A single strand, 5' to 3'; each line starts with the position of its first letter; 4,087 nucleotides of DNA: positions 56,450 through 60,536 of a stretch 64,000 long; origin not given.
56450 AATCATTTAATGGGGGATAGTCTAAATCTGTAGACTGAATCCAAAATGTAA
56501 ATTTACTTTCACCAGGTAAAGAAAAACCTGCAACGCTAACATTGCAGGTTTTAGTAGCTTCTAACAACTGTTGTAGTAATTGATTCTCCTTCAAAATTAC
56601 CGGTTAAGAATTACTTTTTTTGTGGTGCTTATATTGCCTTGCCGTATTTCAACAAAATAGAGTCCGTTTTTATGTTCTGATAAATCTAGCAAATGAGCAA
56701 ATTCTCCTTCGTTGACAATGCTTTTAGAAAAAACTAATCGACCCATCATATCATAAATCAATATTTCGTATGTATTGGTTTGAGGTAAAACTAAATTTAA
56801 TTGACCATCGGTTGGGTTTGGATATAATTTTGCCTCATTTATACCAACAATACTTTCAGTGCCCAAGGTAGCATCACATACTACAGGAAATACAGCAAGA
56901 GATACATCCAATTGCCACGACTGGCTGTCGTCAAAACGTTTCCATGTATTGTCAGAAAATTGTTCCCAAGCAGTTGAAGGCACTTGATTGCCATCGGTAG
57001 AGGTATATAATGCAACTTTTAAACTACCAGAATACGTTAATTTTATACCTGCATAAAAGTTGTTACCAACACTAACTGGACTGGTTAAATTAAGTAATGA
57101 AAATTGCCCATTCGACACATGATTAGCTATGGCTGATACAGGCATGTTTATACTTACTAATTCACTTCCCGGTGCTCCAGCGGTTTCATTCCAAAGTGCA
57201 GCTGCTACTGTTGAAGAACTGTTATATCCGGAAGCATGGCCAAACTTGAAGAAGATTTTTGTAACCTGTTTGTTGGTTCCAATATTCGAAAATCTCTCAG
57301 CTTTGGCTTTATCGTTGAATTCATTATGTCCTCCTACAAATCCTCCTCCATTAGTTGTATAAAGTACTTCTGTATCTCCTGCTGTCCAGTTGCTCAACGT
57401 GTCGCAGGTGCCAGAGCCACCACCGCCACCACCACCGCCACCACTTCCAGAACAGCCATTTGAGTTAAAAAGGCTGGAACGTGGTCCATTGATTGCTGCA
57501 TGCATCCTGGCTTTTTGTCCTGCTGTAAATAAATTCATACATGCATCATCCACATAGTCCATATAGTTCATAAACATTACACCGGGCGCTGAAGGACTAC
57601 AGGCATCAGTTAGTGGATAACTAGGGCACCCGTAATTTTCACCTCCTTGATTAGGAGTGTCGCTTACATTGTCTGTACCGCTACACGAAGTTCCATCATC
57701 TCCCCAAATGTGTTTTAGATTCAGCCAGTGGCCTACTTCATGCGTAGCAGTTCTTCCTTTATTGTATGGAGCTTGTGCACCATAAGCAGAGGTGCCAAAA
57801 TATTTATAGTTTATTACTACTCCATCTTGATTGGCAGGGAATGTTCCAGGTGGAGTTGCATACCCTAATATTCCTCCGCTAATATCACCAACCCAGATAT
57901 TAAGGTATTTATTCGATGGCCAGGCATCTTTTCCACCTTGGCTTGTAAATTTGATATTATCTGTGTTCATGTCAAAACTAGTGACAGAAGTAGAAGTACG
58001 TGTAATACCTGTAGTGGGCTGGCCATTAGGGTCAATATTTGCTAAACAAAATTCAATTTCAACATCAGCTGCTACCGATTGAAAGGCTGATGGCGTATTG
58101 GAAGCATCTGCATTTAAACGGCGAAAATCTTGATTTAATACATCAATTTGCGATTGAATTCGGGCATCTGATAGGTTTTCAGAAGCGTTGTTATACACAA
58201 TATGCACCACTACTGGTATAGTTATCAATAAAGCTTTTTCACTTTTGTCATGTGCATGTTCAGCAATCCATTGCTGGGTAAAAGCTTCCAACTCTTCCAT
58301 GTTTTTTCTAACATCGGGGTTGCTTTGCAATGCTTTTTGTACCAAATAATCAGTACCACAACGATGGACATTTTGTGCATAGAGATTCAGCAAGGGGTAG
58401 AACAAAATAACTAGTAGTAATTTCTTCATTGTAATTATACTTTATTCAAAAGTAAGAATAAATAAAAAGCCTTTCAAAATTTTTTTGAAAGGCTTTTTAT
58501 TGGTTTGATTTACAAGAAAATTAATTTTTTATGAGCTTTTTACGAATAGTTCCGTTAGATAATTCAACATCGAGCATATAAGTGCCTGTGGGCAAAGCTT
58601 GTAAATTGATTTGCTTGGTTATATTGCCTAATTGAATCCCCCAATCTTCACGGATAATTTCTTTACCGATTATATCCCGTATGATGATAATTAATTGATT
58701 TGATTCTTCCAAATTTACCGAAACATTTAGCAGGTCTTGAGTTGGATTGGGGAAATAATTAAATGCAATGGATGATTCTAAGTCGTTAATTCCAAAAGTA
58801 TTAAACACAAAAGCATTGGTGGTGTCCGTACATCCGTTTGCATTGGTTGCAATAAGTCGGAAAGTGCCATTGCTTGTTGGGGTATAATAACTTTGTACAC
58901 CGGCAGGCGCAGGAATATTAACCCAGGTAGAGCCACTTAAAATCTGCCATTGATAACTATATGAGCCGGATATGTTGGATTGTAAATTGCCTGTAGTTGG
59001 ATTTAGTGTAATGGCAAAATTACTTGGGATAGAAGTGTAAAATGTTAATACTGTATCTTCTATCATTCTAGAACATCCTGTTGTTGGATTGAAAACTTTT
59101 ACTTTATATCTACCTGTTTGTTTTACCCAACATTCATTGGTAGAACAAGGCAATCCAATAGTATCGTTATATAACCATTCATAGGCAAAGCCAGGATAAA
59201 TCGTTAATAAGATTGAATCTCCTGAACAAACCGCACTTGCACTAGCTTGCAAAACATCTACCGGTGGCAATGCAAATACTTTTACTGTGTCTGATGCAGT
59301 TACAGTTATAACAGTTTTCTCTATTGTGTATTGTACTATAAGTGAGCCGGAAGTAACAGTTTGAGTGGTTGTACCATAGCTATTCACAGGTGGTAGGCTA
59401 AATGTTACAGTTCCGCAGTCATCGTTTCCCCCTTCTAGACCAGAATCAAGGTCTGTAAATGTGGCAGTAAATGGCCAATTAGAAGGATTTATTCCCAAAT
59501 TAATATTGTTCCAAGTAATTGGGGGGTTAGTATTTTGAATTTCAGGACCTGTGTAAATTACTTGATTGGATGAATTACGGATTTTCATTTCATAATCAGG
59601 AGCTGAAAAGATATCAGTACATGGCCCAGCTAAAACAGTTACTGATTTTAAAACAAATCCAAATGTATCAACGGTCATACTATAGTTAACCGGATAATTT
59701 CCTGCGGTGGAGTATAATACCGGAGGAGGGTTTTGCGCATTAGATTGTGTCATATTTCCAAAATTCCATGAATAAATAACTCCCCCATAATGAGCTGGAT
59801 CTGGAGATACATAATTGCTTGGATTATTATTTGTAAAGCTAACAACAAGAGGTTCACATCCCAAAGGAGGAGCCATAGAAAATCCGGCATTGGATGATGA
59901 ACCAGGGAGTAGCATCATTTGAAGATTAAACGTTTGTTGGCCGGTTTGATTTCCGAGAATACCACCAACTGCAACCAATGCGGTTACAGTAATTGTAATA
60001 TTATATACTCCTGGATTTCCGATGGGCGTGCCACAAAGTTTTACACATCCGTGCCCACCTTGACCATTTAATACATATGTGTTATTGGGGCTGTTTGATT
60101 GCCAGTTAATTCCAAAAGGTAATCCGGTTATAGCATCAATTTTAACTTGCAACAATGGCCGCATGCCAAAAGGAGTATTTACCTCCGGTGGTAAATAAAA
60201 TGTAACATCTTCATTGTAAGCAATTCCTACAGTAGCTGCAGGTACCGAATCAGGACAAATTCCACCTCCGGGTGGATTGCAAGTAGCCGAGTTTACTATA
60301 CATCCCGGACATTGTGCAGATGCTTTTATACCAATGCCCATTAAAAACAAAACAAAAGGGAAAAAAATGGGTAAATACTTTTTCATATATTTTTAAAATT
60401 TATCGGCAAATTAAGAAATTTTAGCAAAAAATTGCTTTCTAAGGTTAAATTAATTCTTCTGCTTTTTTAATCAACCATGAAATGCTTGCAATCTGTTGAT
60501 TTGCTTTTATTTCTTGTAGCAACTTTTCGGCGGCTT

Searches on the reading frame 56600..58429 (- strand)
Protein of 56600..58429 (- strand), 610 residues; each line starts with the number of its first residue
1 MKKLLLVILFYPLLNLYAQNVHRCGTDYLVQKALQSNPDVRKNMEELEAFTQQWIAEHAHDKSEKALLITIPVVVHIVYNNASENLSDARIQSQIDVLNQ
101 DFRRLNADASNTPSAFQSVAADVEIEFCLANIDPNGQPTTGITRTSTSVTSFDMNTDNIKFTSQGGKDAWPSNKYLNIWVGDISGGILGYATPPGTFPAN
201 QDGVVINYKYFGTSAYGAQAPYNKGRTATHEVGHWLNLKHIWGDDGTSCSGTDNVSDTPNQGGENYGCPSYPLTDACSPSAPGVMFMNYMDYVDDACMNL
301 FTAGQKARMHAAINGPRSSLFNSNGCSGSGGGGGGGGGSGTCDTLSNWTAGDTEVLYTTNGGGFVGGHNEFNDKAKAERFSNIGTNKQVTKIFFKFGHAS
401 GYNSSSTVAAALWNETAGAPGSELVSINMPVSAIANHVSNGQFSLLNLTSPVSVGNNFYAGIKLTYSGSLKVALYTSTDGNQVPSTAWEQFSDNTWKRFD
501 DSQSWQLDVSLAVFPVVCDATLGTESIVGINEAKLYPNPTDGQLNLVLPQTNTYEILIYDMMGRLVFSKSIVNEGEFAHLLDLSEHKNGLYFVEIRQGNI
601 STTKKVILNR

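Call 100: search_protein_families(library=pfam, proteins=[window:56600-58429:-], max_evalue=0.001)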
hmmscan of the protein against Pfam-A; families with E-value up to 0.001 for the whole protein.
window:56600-58429:- (610 aa): 2 families
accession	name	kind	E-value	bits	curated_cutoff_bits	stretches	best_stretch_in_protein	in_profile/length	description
PF05572.19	Peptidase_M43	-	1.3e-17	64.5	23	1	167-313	9-151/152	Pregnancy-associated plasma protein-A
PF18962.6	Por_Secre_tail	-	2.4e-15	57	27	1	535-607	1-74/75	Secretion system C-terminal sorting domain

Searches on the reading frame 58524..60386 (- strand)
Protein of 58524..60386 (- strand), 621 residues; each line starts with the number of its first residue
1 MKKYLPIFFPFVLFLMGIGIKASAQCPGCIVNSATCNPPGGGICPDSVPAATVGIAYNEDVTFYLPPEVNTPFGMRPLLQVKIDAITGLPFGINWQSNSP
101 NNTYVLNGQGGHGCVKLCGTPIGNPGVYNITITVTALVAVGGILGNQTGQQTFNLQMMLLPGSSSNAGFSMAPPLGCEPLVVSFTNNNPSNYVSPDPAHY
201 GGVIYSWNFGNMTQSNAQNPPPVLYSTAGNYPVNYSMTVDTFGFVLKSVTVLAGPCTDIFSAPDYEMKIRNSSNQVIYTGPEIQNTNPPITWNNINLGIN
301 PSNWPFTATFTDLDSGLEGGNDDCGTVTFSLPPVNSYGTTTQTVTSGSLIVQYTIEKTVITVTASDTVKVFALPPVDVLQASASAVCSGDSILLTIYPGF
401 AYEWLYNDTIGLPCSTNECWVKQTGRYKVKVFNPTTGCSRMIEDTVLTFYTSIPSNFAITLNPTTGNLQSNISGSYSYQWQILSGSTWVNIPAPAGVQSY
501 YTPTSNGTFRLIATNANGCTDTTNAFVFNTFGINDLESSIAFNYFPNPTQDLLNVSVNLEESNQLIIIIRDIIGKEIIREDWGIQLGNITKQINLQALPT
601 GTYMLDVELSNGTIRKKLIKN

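Call 100: search_protein_families(library=pfam, proteins=[window:58524-60386:-], max_evalue=0.001)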
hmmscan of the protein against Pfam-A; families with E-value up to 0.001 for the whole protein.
window:58524-60386:- (621 aa): 1 family
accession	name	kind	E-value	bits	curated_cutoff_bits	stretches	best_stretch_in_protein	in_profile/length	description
PF18962.6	Por_Secre_tail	-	1.8e-11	44.6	27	1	545-619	2-74/75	Secretion system C-terminal sorting domain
